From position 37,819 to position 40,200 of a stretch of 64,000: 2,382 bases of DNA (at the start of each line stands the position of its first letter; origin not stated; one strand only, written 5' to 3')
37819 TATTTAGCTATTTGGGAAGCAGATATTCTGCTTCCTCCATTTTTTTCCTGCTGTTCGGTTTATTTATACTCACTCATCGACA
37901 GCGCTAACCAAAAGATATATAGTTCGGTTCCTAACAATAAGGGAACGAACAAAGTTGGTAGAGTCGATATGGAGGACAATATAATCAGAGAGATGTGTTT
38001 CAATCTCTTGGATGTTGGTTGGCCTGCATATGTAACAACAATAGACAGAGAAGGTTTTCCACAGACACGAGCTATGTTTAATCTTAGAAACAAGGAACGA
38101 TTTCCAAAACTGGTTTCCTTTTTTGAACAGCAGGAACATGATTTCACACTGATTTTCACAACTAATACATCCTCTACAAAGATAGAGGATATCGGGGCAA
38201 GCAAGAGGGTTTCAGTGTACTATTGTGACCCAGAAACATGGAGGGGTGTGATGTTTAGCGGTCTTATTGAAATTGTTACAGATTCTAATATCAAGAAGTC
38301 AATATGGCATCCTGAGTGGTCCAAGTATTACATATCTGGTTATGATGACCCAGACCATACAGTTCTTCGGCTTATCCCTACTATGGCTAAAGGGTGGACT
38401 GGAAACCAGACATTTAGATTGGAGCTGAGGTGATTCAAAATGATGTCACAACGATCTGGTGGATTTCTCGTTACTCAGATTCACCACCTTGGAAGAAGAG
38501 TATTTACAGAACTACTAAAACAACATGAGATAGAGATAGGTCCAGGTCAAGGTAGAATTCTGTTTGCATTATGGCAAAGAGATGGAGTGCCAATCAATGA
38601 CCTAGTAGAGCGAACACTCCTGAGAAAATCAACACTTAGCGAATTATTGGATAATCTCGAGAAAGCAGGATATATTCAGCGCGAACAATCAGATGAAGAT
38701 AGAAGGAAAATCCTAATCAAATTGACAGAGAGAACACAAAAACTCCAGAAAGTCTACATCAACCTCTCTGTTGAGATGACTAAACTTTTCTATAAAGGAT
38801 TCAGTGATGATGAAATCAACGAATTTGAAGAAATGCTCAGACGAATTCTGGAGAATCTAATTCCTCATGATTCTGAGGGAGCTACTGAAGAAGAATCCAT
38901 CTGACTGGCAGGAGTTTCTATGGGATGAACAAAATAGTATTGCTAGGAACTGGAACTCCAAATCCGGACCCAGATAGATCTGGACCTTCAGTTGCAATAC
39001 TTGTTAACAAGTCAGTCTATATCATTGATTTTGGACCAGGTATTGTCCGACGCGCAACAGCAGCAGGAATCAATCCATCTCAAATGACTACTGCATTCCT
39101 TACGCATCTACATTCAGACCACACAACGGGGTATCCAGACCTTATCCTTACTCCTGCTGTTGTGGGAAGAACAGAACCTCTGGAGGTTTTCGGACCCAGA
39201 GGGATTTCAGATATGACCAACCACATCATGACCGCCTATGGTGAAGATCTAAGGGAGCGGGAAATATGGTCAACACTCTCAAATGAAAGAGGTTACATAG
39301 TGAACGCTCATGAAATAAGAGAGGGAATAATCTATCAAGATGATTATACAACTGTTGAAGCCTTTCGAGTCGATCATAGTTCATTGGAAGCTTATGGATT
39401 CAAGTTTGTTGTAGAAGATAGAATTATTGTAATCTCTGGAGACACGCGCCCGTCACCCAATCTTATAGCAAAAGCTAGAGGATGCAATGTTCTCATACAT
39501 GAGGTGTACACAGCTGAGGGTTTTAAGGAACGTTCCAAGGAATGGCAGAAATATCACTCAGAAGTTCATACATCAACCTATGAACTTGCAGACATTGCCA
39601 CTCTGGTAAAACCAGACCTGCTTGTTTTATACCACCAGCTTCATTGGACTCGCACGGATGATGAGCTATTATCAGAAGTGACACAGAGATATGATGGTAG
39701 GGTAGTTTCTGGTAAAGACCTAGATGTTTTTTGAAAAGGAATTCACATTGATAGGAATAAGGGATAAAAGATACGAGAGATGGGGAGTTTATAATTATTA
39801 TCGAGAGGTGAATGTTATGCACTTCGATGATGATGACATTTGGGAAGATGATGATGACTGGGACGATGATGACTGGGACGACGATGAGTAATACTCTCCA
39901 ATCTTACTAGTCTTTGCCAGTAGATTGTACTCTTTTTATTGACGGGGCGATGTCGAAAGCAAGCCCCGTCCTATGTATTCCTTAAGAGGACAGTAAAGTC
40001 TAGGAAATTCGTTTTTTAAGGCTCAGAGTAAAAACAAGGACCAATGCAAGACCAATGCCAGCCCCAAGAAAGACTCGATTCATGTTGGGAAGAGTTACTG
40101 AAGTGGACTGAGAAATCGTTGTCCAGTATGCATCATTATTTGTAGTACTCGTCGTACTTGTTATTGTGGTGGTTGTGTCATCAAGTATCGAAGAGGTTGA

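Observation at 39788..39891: Hyper-acidic, Trp-periodic microprotein gene (copy A) invisible to the ORF track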

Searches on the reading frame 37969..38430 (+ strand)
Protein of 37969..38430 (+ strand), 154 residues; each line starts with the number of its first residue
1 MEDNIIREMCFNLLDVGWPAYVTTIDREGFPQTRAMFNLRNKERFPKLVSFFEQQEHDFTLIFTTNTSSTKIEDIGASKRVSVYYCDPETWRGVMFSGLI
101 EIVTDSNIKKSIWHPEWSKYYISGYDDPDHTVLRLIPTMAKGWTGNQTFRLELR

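Call 9: search_protein_families(library=pfam, proteins=[window:37969-38430:+], max_evalue=0.01)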
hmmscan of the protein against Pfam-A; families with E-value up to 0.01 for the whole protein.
window:37969-38430:+ (154 aa): 3 families
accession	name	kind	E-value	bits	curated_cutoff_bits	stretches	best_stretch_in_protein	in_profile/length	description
PF16242.11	Pyrid_ox_like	-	2.2e-15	56.9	28.8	1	54-147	36-129/149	Pyridoxamine 5'-phosphate oxidase like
PF01243.27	PNPOx_N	-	1.2e-11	45.4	28.1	1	21-141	16-117/120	Pyridoxamine 5'-phosphate oxidase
PF12766.13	Pyridox_oxase_2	-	0.0053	17.8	26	0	49-103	44-99/100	Pyridoxamine 5'-phosphate oxidase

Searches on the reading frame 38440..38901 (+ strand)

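Call 9: search_protein_families(library=pfam, proteins=[window:38440-38901:+], max_evalue=0.01)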
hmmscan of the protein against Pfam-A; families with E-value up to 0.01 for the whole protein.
window:38440-38901:+ (154 aa): 10 families
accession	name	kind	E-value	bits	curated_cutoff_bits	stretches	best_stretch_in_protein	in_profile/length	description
PF01047.28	MarR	-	1.3e-14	54.2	24.6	1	36-90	4-58/59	MarR family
PF12802.13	MarR_2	-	1.3e-12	48.1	27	1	35-89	5-60/61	MarR family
PF22381.2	Staph_reg_Sar_Rot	-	3.7e-09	37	27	1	22-102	3-81/85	Transcriptional regulator SarA/Rot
PF13463.12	HTH_27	-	2.2e-08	34.7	22.2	1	41-98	9-67/68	Winged helix DNA-binding domain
PF13601.12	HTH_34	-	1.6e-06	28.6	27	1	40-99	5-65/80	Winged helix DNA-binding domain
PF13412.12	HTH_24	-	3.7e-05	23.6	21.9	1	39-80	7-48/48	Winged helix-turn-helix DNA-binding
PF09339.16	HTH_IclR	-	0.00021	21.5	22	1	46-82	14-51/52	IclR helix-turn-helix domain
PF01022.26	HTH_5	-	0.00037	20.7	22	1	37-80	4-46/47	Bacterial regulatory protein, arsR family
PF01978.25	TrmB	-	0.0028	17.9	25.6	1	39-85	12-58/68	Sugar-specific transcriptional regulator TrmB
PF01638.23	HxlR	-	0.0048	17.2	20.8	1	61-109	31-79/91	HxlR-like helix-turn-helix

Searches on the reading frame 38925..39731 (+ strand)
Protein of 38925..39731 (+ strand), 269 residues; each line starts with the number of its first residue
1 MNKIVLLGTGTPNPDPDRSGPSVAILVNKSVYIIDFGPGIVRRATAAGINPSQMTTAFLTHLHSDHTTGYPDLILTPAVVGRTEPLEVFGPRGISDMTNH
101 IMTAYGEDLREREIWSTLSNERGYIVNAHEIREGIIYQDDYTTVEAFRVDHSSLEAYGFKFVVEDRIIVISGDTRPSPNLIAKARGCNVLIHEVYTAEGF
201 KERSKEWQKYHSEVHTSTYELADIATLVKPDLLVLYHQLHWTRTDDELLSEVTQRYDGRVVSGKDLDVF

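Call 8: find_homologous_proteins(query=window:38925-39731:+, max_evalue=1e-30)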
Query window:38925-39731:+ (269 aa): 7913 proteins with E <= 1e-30 among 8000 candidates; the best 120 are listed.
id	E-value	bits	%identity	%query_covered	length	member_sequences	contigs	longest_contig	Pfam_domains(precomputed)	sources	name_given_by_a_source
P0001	4.3e-177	605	99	100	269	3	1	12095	PF12706.14,PF23023.2,PF00753.34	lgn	-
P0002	5.1e-151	519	84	100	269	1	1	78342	PF12706.14,PF23023.2,PF00753.34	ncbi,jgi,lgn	-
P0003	1.4e-147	508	82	100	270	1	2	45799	PF12706.14,PF23023.2,PF00753.34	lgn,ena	-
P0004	5.9e-147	506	81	100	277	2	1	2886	PF12706.14,PF23023.2,PF00753.34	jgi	-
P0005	3.1e-144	497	80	100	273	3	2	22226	PF12706.14,PF23023.2,PF00753.34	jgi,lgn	-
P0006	1.4e-143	495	81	99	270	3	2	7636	PF12706.14,PF23023.2,PF00753.34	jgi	jgi:ribonuclease BN (tRNA processing enzyme)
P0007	2.6e-122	425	69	100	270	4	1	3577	PF12706.14,PF23023.2,PF00753.34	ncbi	ncbi:MAG: MBL fold metallo-hydrolase [Candidatus Thorarchaeota archaeon]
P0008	3.9e-122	425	69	100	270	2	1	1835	PF12706.14,PF23023.2,PF00753.34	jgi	-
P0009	1.1e-121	423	69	99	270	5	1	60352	PF12706.14,PF23023.2,PF00753.34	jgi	-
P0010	5.1e-121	421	68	99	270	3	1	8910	PF12706.14,PF23023.2,PF00753.34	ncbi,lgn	ncbi:MAG: MBL fold metallo-hydrolase [Candidatus Thorarchaeota archaeon]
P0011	1.3e-120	420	69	99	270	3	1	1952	PF12706.14,PF23023.2,PF00753.34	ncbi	-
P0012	2.4e-120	419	67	100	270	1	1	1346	PF12706.14,PF23023.2,PF00753.34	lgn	-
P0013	8.3e-120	417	68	100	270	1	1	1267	PF12706.14,PF23023.2,PF00753.34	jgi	jgi:ribonuclease BN (tRNA processing enzyme)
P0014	1.3e-119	417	67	99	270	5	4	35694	PF12706.14,PF23023.2,PF00753.34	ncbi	ncbi:MAG: MBL fold metallo-hydrolase [Candidatus Thorarchaeota archaeon]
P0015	1.7e-119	416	70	100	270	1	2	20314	PF12706.14,PF23023.2,PF00753.34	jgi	jgi:ribonuclease BN (tRNA processing enzyme)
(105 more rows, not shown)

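Call 9: search_protein_families(library=pfam, proteins=[window:38925-39731:+], max_evalue=0.01)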
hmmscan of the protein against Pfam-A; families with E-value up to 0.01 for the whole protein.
window:38925-39731:+ (269 aa): 3 families
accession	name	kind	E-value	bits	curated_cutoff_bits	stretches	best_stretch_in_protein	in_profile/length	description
PF12706.13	Lactamase_B_2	-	3.4e-11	43.5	27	1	34-237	5-199/200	Beta-lactamase superfamily domain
PF00753.33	Lactamase_B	-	3.4e-08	34.1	22.7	1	21-237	7-196/196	Metallo-beta-lactamase superfamily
PF13691.12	Lactamase_B_4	-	0.001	19.1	27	1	14-69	6-62/63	tRNase Z endonuclease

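Call 10: find_encoding_contigs(protein=P0002, flank=10000, max_places=3)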
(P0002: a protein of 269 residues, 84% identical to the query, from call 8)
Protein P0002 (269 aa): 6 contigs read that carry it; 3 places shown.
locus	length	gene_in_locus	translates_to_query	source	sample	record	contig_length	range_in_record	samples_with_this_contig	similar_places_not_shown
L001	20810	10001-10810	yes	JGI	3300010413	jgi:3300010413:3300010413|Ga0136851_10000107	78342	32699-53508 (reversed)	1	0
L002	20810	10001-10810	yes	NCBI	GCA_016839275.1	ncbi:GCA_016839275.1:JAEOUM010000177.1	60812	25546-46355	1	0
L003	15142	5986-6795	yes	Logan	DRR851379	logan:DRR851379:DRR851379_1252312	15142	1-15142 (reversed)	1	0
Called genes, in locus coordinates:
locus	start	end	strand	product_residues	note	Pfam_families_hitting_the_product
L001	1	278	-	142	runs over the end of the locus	PF01161:PBP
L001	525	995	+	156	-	PF02915:Rubrerythrin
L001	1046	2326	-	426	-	-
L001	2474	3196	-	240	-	PF07155:ECF-ribofla_trS, PF12822:ECF_trnsprt (weak)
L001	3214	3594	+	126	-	PF01880:Desulfoferrodox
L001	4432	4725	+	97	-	-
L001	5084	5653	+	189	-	PF13302:Acetyltransf_3, PF13420:Acetyltransf_4 (weak), PF00583:Acetyltransf_1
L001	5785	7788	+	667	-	PF00456:Transketolase_N, PF02779:Transket_pyr, PF22613:Transketolase_C_1, PF02780:Transketolase_C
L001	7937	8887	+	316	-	-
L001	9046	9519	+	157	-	PF01243:PNPOx_N, PF16242:Pyrid_ox_like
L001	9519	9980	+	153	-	PF22381:Staph_reg_Sar_Rot, PF01047:MarR, PF12802:MarR_2, PF13463:HTH_27 (weak), PF13601:HTH_34 (weak)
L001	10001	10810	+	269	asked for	PF23023:Anti-Pycsar_Apyc1, PF00753:Lactamase_B, PF12706:Lactamase_B_2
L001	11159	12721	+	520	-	PF07690:MFS_1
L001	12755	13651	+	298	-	PF00583:Acetyltransf_1, PF08445:FR47, PF12746:GNAT_acetyltran (weak), PF13508:Acetyltransf_7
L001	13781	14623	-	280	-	-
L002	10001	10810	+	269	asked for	PF23023:Anti-Pycsar_Apyc1, PF00753:Lactamase_B, PF12706:Lactamase_B_2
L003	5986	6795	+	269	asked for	PF23023:Anti-Pycsar_Apyc1, PF00753:Lactamase_B, PF12706:Lactamase_B_2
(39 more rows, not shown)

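Call 11: find_encoding_contigs(protein=P0003, flank=10000, max_places=3)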
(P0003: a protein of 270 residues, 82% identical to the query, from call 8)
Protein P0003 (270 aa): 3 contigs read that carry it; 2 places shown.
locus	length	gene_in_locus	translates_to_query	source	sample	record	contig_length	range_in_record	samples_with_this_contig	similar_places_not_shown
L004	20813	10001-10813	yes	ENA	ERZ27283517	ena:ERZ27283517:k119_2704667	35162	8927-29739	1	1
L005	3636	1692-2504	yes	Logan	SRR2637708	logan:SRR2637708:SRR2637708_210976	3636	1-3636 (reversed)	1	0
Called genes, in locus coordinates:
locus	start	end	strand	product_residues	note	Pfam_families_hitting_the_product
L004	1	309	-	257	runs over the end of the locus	PF00005:ABC_tran, PF02463:SMC_N (faint), PF13304:AAA_21 (faint)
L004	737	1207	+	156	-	PF02915:Rubrerythrin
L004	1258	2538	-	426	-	-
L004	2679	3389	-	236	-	PF07155:ECF-ribofla_trS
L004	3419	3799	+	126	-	PF01880:Desulfoferrodox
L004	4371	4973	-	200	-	-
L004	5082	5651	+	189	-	PF13302:Acetyltransf_3, PF00583:Acetyltransf_1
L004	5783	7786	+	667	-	PF00456:Transketolase_N, PF02779:Transket_pyr, PF02780:Transketolase_C (weak), PF22613:Transketolase_C_1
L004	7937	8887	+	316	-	-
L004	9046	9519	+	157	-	PF01243:PNPOx_N, PF16242:Pyrid_ox_like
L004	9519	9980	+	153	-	PF22381:Staph_reg_Sar_Rot, PF01047:MarR, PF12802:MarR_2, PF13412:HTH_24 (weak), PF13463:HTH_27 (weak), PF13601:HTH_34 (weak)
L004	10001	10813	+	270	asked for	PF23023:Anti-Pycsar_Apyc1, PF00753:Lactamase_B, PF12706:Lactamase_B_2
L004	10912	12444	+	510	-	PF07690:MFS_1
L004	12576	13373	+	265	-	PF00583:Acetyltransf_1, PF12746:GNAT_acetyltran (weak), PF08445:FR47, PF13508:Acetyltransf_7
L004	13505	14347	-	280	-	-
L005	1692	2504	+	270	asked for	PF23023:Anti-Pycsar_Apyc1, PF00753:Lactamase_B, PF12706:Lactamase_B_2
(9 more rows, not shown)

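Call 12: find_encoding_contigs(protein=P0005, flank=10000, max_places=3)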
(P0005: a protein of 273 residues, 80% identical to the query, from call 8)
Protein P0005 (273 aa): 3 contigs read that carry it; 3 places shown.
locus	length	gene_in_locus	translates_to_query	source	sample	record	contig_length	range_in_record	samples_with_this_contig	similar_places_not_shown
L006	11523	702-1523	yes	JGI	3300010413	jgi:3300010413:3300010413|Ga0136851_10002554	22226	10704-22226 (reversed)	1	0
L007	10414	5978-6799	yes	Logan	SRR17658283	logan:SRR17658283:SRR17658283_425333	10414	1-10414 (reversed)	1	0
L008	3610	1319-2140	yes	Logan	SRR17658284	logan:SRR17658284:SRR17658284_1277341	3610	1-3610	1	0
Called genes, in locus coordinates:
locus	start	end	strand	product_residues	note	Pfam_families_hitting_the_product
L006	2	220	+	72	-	?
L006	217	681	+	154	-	PF22381:Staph_reg_Sar_Rot, PF01047:MarR, PF12802:MarR_2, PF13412:HTH_24 (weak), PF13463:HTH_27 (weak), PF13601:HTH_34 (weak)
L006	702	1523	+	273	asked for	PF23023:Anti-Pycsar_Apyc1, PF00753:Lactamase_B (weak), PF12706:Lactamase_B_2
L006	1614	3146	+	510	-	PF07690:MFS_1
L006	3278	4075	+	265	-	PF00583:Acetyltransf_1, PF12746:GNAT_acetyltran (weak), PF08445:FR47, PF13508:Acetyltransf_7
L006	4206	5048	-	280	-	-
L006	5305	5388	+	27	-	-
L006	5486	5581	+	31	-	-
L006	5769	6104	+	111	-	PF05899:Cupin_3 (weak), PF07883:Cupin_2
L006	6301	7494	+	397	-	PF00083:Sugar_tr, PF05977:MFS_3, PF07690:MFS_1, PF12832:MFS_1_like (faint), PF07690:MFS_1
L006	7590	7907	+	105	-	-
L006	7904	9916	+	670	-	PF03477:ATP-cone, PF00317:Ribonuc_red_lgN, PF02867:Ribonuc_red_lgC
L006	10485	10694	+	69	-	-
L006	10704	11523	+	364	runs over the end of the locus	PF04055:Radical_SAM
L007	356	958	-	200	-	-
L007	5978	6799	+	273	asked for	PF23023:Anti-Pycsar_Apyc1, PF00753:Lactamase_B (weak), PF12706:Lactamase_B_2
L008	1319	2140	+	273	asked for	PF23023:Anti-Pycsar_Apyc1, PF00753:Lactamase_B (weak), PF12706:Lactamase_B_2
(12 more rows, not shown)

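Call 62: find_encoding_contigs(protein=P0001, flank=10000, max_places=4)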
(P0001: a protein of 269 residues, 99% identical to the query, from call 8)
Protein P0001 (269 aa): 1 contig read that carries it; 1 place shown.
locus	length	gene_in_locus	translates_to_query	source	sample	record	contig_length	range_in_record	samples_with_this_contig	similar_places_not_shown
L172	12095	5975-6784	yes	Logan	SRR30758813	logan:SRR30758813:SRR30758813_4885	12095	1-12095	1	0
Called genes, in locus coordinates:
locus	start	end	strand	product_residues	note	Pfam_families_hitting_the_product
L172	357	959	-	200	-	-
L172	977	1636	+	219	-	PF13302:Acetyltransf_3, PF00583:Acetyltransf_1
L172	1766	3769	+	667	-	PF00456:Transketolase_N, PF02779:Transket_pyr, PF22613:Transketolase_C_1, PF02780:Transketolase_C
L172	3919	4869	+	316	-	-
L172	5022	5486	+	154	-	PF01243:PNPOx_N, PF16242:Pyrid_ox_like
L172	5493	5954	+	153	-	PF22381:Staph_reg_Sar_Rot, PF01047:MarR, PF12802:MarR_2, PF13463:HTH_27 (weak), PF13601:HTH_34 (weak)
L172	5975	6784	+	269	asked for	PF23023:Anti-Pycsar_Apyc1, PF00753:Lactamase_B (weak), PF12706:Lactamase_B_2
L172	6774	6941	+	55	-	-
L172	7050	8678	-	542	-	PF03417:AAT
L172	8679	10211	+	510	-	PF07690:MFS_1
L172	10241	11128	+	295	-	PF00583:Acetyltransf_1, PF08445:FR47, PF13508:Acetyltransf_7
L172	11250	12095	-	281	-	?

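Call 63: find_encoding_contigs(protein=P0009, flank=10000, max_places=2)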
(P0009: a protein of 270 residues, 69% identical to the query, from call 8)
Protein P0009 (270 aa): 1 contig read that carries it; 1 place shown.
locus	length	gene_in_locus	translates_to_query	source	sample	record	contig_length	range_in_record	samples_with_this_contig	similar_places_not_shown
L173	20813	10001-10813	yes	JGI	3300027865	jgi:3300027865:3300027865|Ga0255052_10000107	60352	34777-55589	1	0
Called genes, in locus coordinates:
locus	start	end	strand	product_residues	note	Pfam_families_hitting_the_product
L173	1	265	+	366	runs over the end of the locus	PF13439:Glyco_transf_4, PF13579:Glyco_trans_4_4, PF00534:Glycos_transf_1, PF13692:Glyco_trans_1_4, PF13524:Glyco_trans_1_2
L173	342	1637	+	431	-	PF02403:Seryl_tRNA_N, PF00587:tRNA-synt_2b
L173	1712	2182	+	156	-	PF02915:Rubrerythrin (weak)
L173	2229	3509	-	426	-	-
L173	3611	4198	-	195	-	PF07155:ECF-ribofla_trS, PF12822:ECF_trnsprt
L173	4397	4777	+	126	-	PF01880:Desulfoferrodox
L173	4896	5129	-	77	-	-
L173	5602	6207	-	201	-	-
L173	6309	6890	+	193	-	PF13302:Acetyltransf_3, PF00583:Acetyltransf_1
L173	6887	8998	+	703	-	PF00456:Transketolase_N, PF02779:Transket_pyr, PF02780:Transketolase_C, PF22613:Transketolase_C_1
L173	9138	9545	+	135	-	PF01243:PNPOx_N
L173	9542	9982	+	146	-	PF22381:Staph_reg_Sar_Rot, PF12802:MarR_2, PF01047:MarR, PF13463:HTH_27 (weak)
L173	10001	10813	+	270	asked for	PF23023:Anti-Pycsar_Apyc1, PF00753:Lactamase_B, PF12706:Lactamase_B_2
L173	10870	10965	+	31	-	-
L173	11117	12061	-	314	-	PF13527:Acetyltransf_9 (faint), PF00583:Acetyltransf_1, PF13508:Acetyltransf_7 (weak), PF00583:Acetyltransf_1, PF13508:Acetyltransf_7, PF08445:FR47 (weak), PF13673:Acetyltransf_10 (weak)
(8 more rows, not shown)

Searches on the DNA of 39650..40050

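Call 91: search_rna_families(source=window, start=39650, end=40050, threshold=evalue, max_evalue=1)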
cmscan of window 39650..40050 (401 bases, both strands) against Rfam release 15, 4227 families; matches with E-value up to 1: 8.
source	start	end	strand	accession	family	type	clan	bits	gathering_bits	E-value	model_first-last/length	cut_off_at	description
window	39823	39878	+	RF01140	sR20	Gene; snRNA; snoRNA; CD-box;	-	16.2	44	0.75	1-56/56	no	Small nucleolar RNA sR20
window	39824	39870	+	RF01304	sR5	Gene; snRNA; snoRNA; CD-box;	-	15.7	40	0.26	1-53/53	no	Small nucleolar RNA sR5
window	39846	39886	+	RF01141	sR18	Gene; snRNA; snoRNA; CD-box;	-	14.4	45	0.77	1-56/56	no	Small nucleolar RNA sR18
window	39654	39696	+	RF01310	sR7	Gene; snRNA; snoRNA; CD-box;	-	14.3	37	0.72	1-57/57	no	Small nucleolar RNA sR7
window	39822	39848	+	RF00067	SNORD15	Gene; snRNA; snoRNA; CD-box;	CL00045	13.9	75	0.91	1-146/146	no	Small nucleolar RNA SNORD15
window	39847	39889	+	RF01136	sR28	Gene; snRNA; snoRNA; CD-box;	-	13.8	39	0.29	1-55/55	no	Small nucleolar RNA sR28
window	39843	39889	+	RF01152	sR1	Gene; snRNA; snoRNA; CD-box;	-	13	45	0.54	1-57/57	no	Small nucleolar RNA sR1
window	39844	39893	+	RF01134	sR30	Gene; snRNA; snoRNA; CD-box;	-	12.9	38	0.77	1-57/57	no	Small nucleolar RNA sR30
